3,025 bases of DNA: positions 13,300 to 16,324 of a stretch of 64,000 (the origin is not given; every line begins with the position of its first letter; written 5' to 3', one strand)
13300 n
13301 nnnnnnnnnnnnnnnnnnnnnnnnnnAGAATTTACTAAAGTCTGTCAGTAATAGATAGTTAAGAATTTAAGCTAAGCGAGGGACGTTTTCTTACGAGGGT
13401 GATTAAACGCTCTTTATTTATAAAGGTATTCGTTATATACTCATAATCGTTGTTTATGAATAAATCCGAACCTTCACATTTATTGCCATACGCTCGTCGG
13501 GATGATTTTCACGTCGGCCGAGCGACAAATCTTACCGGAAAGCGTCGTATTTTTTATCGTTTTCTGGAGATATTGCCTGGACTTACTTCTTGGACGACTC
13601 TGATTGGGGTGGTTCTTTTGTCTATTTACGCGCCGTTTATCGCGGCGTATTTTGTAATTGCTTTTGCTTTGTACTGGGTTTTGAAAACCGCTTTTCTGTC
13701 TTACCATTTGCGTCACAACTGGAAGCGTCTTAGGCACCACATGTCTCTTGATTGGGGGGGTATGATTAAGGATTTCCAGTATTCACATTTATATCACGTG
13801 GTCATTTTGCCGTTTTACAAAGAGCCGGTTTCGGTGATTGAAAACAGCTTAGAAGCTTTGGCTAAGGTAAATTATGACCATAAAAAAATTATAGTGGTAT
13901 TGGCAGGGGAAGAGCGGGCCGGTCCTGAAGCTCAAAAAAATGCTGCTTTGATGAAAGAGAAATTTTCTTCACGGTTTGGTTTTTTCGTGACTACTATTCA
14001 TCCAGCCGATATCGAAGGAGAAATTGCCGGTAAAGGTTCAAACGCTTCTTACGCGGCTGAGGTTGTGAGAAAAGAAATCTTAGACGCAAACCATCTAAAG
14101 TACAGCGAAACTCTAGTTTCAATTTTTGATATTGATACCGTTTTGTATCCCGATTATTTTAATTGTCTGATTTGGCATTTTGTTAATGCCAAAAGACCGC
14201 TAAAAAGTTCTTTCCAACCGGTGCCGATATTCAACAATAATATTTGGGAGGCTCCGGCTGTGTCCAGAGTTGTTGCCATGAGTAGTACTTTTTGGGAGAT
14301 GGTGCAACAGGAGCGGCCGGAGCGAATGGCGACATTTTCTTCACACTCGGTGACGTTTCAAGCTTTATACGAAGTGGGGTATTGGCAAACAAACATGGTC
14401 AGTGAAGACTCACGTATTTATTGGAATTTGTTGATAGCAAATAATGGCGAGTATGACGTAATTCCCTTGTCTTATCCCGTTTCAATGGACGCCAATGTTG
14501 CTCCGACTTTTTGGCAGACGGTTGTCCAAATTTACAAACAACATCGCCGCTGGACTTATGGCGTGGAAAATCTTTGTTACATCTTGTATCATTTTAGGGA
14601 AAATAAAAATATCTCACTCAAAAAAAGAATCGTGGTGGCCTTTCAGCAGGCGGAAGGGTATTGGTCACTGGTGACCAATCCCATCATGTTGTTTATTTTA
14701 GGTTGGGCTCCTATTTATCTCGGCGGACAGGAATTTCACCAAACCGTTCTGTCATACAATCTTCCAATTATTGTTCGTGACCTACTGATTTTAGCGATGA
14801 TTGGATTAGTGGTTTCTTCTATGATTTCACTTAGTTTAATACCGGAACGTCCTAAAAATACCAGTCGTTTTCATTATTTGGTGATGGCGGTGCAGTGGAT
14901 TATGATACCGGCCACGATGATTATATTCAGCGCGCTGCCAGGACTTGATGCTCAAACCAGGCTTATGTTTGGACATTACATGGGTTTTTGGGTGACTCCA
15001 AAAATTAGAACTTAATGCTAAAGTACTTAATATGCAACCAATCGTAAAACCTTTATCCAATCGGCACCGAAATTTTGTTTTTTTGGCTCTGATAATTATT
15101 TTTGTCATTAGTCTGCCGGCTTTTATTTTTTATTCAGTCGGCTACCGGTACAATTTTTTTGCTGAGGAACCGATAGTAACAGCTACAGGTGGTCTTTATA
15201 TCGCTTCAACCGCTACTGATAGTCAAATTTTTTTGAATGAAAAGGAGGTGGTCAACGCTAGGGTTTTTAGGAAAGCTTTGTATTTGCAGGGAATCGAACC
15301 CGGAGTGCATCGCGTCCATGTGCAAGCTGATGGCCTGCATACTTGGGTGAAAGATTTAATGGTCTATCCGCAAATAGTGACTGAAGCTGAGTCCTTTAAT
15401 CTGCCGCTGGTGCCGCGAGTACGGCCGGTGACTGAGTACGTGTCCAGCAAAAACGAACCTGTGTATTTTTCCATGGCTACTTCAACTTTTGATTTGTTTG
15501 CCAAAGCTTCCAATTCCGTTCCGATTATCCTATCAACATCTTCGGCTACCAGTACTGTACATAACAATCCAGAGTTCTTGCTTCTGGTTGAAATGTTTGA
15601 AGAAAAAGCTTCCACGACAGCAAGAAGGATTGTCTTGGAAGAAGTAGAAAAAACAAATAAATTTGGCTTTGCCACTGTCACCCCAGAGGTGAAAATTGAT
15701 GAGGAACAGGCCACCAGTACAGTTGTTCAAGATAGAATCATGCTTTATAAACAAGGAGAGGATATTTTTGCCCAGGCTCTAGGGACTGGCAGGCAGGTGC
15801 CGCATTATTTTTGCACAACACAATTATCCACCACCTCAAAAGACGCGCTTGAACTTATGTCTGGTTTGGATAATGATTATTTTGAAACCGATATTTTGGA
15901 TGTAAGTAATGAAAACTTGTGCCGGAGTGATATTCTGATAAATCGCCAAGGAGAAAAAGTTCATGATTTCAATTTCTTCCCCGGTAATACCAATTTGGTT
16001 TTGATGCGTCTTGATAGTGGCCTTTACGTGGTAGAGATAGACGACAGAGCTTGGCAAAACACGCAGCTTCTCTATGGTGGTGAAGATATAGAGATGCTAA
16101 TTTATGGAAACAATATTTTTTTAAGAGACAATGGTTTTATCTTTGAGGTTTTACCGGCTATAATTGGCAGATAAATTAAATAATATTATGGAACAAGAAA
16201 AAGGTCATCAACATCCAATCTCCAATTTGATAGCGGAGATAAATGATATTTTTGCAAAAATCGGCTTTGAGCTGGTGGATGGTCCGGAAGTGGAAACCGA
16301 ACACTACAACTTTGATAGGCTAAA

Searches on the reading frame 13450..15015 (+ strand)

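Call 60: search_protein_families(library=pfam, proteins=[window:13450-15015:+], max_evalue=0.1)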
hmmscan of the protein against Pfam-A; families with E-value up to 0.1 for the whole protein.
window:13450-15015:+ (521 aa): 2 families
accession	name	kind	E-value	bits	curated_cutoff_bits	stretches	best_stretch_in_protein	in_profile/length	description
PF13632.12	Glyco_trans_2_3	-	7.9e-09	36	27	1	223-422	2-177/198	Glycosyl transferase family group 2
PF06277.17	EutA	-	0.073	12.4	27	1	161-206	96-141/475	Ethanolamine utilisation protein EutA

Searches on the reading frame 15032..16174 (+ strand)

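Call 12: search_protein_families(library=ncbifam, proteins=[window:15032-16174:+], max_evalue=0.1)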
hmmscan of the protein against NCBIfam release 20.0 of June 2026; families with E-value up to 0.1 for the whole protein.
window:15032-16174:+ (380 aa): 1 family
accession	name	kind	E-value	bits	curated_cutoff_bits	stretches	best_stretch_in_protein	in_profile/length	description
NF008096.1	PRK10838.1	equivalog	0.02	14.7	186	0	213-286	107-177/189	bifunctional murein DD-endopeptidase/murein LD-carboxypeptidase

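Call 60: search_protein_families(library=pfam, proteins=[window:15032-16174:+], max_evalue=0.1)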
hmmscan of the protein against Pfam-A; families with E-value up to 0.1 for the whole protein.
window:15032-16174:+ (380 aa): 3 families
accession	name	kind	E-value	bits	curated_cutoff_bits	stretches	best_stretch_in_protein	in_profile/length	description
PF08308.17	PEGA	-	0.005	17.1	20.8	0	53-118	2-62/71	PEGA domain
PF01678.24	DAP_epimerase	-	0.058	13.9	34.7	0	276-326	4-46/121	Diaminopimelate epimerase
PF04932.20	Wzy_C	-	0.093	13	31.7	0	220-285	74-135/149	O-Antigen ligase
